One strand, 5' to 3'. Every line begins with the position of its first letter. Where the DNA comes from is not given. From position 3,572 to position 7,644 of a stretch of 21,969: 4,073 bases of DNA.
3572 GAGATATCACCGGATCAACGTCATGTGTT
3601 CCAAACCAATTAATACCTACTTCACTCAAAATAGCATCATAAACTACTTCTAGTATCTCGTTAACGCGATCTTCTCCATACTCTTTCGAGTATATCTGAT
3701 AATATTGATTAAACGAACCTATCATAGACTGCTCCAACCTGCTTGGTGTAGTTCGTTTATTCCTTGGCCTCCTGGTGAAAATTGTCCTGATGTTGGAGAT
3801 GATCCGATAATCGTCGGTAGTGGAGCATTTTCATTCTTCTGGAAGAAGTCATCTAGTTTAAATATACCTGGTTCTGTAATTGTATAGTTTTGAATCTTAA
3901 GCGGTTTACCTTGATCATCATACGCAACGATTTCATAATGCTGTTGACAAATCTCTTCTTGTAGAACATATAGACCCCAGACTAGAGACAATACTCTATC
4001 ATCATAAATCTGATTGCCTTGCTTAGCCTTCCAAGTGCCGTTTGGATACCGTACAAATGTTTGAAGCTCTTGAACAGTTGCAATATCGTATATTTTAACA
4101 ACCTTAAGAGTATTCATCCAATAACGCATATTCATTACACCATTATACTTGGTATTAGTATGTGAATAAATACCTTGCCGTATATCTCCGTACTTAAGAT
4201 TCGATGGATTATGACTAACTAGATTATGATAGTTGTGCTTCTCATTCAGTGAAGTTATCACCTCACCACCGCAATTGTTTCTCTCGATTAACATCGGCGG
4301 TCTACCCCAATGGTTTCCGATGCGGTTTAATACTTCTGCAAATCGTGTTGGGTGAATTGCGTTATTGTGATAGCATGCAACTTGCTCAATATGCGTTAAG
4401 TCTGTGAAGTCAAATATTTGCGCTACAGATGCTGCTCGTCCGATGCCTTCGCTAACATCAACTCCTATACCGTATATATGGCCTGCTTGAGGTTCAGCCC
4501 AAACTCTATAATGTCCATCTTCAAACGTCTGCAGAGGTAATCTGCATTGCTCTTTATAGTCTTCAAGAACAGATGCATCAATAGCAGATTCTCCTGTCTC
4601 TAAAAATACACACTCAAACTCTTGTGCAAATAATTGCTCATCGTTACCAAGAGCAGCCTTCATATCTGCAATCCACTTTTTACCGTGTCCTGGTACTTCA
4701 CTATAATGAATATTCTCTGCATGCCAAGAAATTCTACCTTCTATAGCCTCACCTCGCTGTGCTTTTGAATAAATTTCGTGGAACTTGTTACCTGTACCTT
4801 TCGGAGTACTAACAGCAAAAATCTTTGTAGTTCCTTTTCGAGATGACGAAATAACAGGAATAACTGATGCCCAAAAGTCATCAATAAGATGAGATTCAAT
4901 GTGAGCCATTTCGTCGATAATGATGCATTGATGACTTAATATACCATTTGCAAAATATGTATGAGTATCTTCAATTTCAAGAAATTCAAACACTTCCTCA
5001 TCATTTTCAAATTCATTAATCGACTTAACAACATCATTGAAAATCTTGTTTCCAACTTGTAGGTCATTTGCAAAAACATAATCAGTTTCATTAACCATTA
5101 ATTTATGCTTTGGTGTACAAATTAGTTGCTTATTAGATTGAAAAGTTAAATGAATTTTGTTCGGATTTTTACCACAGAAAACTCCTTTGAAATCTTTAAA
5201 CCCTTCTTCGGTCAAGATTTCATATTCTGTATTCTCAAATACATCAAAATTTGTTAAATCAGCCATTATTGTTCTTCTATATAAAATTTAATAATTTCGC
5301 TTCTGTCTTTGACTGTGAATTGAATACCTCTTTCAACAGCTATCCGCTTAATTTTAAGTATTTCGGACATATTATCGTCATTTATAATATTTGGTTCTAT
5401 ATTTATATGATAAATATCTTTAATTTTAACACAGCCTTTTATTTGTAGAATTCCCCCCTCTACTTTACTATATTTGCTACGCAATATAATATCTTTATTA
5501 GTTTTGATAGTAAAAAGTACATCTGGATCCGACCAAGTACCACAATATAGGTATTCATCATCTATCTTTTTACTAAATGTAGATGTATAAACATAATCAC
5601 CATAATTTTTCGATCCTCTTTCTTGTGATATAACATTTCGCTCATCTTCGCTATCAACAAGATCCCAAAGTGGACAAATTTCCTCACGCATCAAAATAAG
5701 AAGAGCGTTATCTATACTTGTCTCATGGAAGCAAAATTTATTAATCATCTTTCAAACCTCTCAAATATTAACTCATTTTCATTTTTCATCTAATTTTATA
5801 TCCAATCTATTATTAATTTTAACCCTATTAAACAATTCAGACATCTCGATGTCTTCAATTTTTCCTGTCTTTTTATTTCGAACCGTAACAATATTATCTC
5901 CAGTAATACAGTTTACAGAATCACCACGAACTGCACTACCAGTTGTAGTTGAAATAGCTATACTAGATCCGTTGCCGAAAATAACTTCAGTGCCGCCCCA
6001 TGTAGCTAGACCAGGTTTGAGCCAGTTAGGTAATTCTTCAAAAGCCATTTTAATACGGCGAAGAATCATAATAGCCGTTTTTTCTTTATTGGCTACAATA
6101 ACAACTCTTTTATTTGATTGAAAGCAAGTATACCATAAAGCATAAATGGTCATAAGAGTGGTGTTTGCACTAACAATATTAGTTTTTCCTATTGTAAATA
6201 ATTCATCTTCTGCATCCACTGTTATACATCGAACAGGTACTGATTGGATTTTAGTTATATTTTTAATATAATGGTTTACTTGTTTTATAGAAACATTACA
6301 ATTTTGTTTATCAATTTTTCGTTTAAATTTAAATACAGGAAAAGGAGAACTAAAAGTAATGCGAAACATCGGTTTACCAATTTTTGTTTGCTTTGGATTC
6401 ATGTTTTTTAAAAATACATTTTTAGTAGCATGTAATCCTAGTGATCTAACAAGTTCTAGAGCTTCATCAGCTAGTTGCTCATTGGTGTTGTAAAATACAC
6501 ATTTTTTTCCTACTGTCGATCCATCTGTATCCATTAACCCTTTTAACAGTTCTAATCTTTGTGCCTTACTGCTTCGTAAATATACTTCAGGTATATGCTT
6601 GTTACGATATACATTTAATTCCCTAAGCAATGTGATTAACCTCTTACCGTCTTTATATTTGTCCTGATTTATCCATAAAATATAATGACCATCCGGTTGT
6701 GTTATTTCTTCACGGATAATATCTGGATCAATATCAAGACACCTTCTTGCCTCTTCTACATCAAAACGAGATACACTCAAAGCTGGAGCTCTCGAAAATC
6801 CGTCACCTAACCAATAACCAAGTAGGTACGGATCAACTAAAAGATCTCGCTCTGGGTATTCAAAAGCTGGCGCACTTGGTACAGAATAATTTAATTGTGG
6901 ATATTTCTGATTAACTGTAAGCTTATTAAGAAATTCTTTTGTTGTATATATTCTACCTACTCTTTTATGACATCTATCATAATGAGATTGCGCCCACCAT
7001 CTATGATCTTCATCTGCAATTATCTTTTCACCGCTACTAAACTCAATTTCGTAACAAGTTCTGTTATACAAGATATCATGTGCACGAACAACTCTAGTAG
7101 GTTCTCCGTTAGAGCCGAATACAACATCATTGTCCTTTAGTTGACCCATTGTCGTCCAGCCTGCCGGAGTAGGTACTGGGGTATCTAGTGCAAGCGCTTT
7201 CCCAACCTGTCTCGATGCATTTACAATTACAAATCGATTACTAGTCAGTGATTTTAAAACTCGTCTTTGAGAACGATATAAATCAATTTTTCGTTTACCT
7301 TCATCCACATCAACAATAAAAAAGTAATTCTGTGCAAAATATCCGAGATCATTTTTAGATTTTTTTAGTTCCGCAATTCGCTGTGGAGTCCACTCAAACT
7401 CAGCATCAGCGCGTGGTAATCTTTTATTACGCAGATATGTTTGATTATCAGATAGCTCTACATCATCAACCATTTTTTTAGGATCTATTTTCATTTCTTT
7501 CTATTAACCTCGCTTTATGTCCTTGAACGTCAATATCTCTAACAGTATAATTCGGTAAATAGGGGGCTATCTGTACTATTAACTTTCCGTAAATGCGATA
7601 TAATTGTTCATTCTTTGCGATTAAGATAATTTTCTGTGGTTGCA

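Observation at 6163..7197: Second, complete intein in the TerL P-loop, starting with Ala and carrying a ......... homing endonuclease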

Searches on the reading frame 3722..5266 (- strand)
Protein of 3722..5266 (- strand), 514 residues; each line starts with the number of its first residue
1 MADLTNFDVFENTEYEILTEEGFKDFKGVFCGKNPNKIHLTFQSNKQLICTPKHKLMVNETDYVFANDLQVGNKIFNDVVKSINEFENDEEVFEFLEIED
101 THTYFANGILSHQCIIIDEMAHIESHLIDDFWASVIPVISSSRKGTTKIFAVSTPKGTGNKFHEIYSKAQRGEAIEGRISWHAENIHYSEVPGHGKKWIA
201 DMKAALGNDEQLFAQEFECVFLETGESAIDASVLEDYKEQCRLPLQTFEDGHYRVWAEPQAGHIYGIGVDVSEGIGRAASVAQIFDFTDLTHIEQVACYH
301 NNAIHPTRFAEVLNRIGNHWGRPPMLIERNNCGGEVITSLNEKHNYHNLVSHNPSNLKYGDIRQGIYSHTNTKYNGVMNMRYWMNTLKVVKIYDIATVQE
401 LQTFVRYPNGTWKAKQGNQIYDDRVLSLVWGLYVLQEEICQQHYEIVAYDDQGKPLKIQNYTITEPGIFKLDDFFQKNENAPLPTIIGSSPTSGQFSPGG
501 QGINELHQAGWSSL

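Call 3: search_protein_families(library=pfam, proteins=[window:3722-5266:-], max_evalue=0.1)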
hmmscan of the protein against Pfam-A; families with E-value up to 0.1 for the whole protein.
window:3722-5266:- (514 aa): 4 families
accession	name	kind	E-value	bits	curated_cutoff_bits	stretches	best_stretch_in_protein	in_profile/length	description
PF14890.11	Intein_splicing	-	3.7e-07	30.5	35.8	2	35-75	48-92/155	Intein splicing domain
PF07591.16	PT-HINT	-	0.00032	21.4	27.7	1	37-108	46-124/137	Pretoxin HINT domain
PF19092.6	DUF5780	-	0.0069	17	28.2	1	436-469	11-44/109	Family of unknown function (DUF5780)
PF03237.21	Terminase_6N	-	0.014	15.5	22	1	115-232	100-211/215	Terminase large subunit, T4likevirus-type, N-terminal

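Call 23: search_protein_families(library=phrogs, proteins=[window:3722-5266:-], max_evalue=0.001)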
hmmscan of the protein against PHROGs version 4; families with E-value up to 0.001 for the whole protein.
window:3722-5266:- (514 aa): 4 families
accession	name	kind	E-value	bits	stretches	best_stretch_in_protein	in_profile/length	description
phrog_2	-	head and packaging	4.3e-21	76.4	1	108-425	362-582/807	terminase large subunit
phrog_36964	-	head and packaging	1.4e-11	44.2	1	101-316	506-721/890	terminase large subunit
phrog_24361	-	head and packaging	2.1e-05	25.4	1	307-429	11-132/162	terminase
phrog_5909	-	head and packaging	0.00023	21.4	1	151-275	5-118/285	terminase large subunit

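Call 46: search_protein_families(library=ncbifam, proteins=[window:3722-5266:-], max_evalue=1)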
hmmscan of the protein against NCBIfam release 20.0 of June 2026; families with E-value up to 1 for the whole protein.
window:3722-5266:- (514 aa): 3 families
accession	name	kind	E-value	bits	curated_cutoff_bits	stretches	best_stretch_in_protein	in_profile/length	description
TIGR01443.1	intein_Cterm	domain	0.00056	20.1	15.6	1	96-114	5-24/24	intein C-terminal splicing region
NF011302.0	PRK14714.1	equivalog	0.013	13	1791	1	38-114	1010-1101/1350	DNA-directed DNA polymerase II large subunit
TIGR01445.1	intein_Nterm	domain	0.065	14.2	24.5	0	29-58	53-83/83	intein N-terminal splicing region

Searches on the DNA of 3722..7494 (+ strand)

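Call 5: search_dna_similar(query=window:3722-7494:+, collection=phages, mode=near, max_rows=20)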
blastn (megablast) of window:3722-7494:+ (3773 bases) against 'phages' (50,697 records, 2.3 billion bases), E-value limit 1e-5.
No match.

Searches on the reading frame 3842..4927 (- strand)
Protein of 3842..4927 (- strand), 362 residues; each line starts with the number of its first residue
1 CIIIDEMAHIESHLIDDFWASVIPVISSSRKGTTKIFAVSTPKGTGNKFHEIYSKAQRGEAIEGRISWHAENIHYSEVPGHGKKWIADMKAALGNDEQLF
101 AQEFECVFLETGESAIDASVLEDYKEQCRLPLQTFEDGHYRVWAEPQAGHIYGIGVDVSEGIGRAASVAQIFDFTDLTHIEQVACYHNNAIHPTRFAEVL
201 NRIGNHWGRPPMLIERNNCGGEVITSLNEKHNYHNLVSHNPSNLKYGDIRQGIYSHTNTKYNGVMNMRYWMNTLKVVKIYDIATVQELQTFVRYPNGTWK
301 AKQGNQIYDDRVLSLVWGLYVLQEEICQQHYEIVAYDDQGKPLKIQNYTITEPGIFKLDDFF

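Call 17: search_dna_similar(query=window:3842-4927:-, collection=phages, mode=protein, max_rows=15)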
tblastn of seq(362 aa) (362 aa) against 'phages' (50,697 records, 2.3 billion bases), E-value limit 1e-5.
Records with a match: 2543; places in all: 2543; records where one place covers at least 80% of the query: 2495.
Best place of each record, by identity: <60% 2543.
By first word of the organism name: Escherichia 660; Synechococcus 378; Klebsiella 329; Salmonella 202; Vibrio 115; Shigella 89; Aeromonas 80; Acinetobacter 71; Cyanophage 61; Enterobacter 58; and 62 more.
By host as written in the record: - 456; Escherichia coli 275; Klebsiella pneumoniae 114; Synechococcus 107; Synechococcus sp. 38; Escherichia coli O157:H7 38; Salmonella enterica 29; Synechococcus sp. WH7803 28; and 559 more.
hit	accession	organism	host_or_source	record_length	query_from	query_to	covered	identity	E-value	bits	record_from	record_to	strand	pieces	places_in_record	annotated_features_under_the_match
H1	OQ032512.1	Acinetobacter phage nACB2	Acinetobacter halotolerans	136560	2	344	95%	31.6%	5e-33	135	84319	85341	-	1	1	terminase large subunit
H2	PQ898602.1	Synechococcus phage S-SCSM2R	Synechococcus sp. WH7803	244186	2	339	93%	31.4%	1e-34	140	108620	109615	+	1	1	terminase large subunit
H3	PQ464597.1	Pseudomonas phage Milchi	Pseudomonas poae Z9_5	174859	2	320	88%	32.7%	5e-31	130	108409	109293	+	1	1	terminase large subunit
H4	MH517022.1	Acinetobacter phage SH-Ab 15599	Acinetobacter baumannii 15599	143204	2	332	91%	31.4%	8e-37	147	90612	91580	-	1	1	terminase DNA packaging enzyme large subunit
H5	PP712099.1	Pseudoalteromonas phage vB_Psh_XG4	Pseudoalteromonas shioyasakiensis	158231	1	316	87%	32.7%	5e-32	132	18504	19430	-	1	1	record has no annotation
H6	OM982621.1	Pseudomonas phage Astolliot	Pseudomonas syringae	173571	2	320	88%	32.4%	4e-30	127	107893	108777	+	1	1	large terminase protein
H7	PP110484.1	Synechococcus phage MA01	Synechococcus sp. MW02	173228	2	325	90%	31.3%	5e-33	135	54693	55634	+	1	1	terminase large subunit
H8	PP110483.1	Synechococcus phage MA10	Synechococcus sp. MW02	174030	2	325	90%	31.3%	5e-33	135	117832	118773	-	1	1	terminase large subunit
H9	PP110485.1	Synechococcus phage ME01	Synechococcus sp. MW02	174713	2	325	90%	31.3%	5e-33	135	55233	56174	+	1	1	terminase large subunit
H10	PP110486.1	Synechococcus phage MC09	Synechococcus sp. MW02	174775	2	325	90%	31.3%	5e-33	135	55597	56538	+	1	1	terminase large subunit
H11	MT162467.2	Synechococcus phage S-H34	Synechococcus sp. MW02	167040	2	325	90%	31.3%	8e-33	135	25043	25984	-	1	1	terminase large subunit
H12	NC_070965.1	Synechococcus phage S-H34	Synechococcus sp. MW02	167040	2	325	90%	31.3%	8e-33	135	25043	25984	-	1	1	terminase large subunit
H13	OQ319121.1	Synechococcus phage S-BM3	Synechococcus sp. WH 7803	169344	2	344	95%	29.5%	2e-29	125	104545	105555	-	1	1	terminase DNA packaging enzyme large subunit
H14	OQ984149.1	Phage C48C1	-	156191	2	321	88%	31.6%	3e-27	119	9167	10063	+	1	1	terminase large subunit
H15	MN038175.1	Pantoea phage Phynn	Panteoa sp. Environmental Isolate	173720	2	352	97%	28.7%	1e-17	90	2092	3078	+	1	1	3: large subunit terminase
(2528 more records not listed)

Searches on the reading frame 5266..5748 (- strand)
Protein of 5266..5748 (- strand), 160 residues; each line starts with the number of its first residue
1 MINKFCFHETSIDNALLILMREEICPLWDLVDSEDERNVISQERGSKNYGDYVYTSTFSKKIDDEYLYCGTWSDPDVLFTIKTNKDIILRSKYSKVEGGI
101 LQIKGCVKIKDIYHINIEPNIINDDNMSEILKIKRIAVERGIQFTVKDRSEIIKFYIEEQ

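Call 3: search_protein_families(library=pfam, proteins=[window:5266-5748:-], max_evalue=0.1)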
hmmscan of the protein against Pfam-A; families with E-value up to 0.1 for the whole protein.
window:5266-5748:- (160 aa): 0 families

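Call 23: search_protein_families(library=phrogs, proteins=[window:5266-5748:-], max_evalue=0.001)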
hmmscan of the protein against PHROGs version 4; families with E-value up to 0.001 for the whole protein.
window:5266-5748:- (160 aa): 0 families

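Call 46: search_protein_families(library=ncbifam, proteins=[window:5266-5748:-], max_evalue=1)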
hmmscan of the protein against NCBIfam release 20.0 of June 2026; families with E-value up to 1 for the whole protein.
window:5266-5748:- (160 aa): 0 families

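Call 48: find_homologous_proteins(query=window:5266-5748:-, max_evalue=0.001)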
Query window:5266-5748:- (160 aa): 1 proteins with E <= 0.001 among 39 candidates.
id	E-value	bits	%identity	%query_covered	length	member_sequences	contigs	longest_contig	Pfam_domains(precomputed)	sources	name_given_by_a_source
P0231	7.1e-101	353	100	100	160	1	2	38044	-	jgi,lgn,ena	-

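Call 56: predict_structure(protein=window:5266-5748:-)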
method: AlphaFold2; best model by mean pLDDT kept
length: 160 residues; sequences in the alignment: 1
mean_pLDDT: 48.7   pTM: 0.46
mean pLDDT of the five models: 48.7, 34.4, 33.6, 32.5, 30.0
residues with pLDDT >= 90: 0; 70-90: 5; 50-70: 74; < 50: 81
segments of 3 or more residues with pLDDT < 50: 1-25, 36-56, 73-79, 86-88, 90-102, 152-160
pLDDT, mean of each block of 10 residues (from residue 1): 28 32 52 51 31 43 59 47 50 38 58 63 59 64 64 40
secondary structure, 60 per line:
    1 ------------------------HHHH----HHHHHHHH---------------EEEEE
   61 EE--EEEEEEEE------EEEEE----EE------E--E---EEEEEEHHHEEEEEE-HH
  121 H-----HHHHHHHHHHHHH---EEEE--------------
elements in order: H25-28 H33-40 E56-62 E65-72 E79-83 E103-108 E112-117 H127-139 E143-146

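Call 57: search_protein_representatives(protein=window:5266-5748:-)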
Query: 160 residues. Proteins with E-value up to 0.001 (for the whole library): 4; up to 1e-10: 1; up to 1e-30: 1. The best 4 are listed.
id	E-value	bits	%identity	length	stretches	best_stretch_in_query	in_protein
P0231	2.3e-101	353.0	100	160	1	1-160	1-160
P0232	5.4e-09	52.9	35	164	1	4-144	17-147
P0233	1.3e-05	41.9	31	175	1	4-134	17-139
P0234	7.8e-05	39.4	32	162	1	5-156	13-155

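Call 58: find_encoding_contigs(protein=P0232, flank=4000, max_places=3)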
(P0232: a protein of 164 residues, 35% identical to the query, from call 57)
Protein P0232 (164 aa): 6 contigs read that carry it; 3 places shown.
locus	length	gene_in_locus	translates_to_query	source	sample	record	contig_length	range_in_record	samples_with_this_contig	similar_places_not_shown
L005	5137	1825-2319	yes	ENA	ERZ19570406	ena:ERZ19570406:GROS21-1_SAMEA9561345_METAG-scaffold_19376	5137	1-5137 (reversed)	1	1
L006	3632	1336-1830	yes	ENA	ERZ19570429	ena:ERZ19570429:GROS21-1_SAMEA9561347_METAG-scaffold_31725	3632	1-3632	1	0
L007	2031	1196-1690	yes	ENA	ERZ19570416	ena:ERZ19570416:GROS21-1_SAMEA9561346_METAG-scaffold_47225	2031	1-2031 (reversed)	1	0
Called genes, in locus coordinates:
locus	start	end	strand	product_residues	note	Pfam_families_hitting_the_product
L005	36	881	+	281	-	-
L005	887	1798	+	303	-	PF26809:Phage_T4_gp13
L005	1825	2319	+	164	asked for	-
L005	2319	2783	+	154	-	PF08722:Tn7_TnsA-like_N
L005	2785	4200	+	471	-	-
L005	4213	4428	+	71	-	-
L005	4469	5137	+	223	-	?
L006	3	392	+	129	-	?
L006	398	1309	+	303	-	PF26809:Phage_T4_gp13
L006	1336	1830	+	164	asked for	-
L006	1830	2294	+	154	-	PF08722:Tn7_TnsA-like_N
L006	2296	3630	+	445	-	?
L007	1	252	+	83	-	?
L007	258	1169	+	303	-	PF26809:Phage_T4_gp13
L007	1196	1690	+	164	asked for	-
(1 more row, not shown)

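Call 59: find_encoding_contigs(protein=P0234, flank=4000, max_places=3)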
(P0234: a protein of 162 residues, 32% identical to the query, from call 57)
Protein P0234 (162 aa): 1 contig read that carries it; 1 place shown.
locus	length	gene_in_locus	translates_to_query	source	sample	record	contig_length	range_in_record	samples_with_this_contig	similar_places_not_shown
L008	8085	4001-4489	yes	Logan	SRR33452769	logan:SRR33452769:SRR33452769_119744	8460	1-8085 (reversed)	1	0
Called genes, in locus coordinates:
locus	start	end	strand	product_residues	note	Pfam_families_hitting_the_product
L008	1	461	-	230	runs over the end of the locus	-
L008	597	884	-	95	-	-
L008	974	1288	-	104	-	-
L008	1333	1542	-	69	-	-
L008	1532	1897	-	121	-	-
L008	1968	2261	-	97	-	-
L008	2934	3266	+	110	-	-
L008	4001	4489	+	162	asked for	-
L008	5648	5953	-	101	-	-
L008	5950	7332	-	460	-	PF04055:Radical_SAM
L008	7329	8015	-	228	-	-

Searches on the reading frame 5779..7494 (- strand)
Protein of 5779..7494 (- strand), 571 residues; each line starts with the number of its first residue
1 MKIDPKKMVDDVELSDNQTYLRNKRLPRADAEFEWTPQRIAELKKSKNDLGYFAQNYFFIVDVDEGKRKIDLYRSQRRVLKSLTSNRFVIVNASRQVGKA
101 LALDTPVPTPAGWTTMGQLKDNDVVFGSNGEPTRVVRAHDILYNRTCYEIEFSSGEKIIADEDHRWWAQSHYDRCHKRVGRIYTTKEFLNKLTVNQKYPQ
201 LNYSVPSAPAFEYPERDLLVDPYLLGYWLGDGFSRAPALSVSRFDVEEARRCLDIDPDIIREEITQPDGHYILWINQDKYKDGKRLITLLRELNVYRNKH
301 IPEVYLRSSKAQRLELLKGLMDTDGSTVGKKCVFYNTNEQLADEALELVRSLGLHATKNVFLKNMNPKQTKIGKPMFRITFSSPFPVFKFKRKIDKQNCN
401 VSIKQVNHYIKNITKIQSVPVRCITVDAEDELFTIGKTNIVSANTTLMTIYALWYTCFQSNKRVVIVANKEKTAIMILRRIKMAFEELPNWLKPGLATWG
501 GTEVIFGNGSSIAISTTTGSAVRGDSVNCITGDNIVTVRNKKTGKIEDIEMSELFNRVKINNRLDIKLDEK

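Call 3: search_protein_families(library=pfam, proteins=[window:5779-7494:-], max_evalue=0.1)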
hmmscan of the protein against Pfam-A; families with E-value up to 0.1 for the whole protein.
window:5779-7494:- (571 aa): 1 family
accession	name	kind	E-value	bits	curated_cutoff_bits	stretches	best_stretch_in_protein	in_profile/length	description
PF14528.11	LAGLIDADG_3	-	1.4e-06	28.9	22.5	1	312-359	2-53/82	LAGLIDADG-like domain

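Call 23: search_protein_families(library=phrogs, proteins=[window:5779-7494:-], max_evalue=0.001)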
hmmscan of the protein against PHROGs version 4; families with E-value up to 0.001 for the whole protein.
window:5779-7494:- (571 aa): 8 families
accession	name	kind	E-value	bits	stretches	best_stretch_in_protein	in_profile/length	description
phrog_36964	-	head and packaging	5.4e-73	247.4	1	31-539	24-529/890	terminase large subunit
phrog_5989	-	head and packaging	1.8e-42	146.7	2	441-559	166-290/347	terminase large subunit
phrog_15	-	head and packaging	8.2e-39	134.7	1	74-334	54-315/1330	terminase large subunit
phrog_19299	-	head and packaging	4.4e-27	95.8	1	90-448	22-389/702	terminase large subunit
phrog_38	-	head and packaging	4.6e-13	49.7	2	443-543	317-419/760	terminase large subunit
phrog_2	-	head and packaging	7.9e-10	39.1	1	31-529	112-366/807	terminase large subunit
phrog_50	-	DNA, RNA and nucleotide metabolism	1e-07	32.4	1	85-232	73-214/570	DnaC-like helicase loader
phrog_26724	-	unknown function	2.4e-07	31.5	1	445-518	61-136/192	-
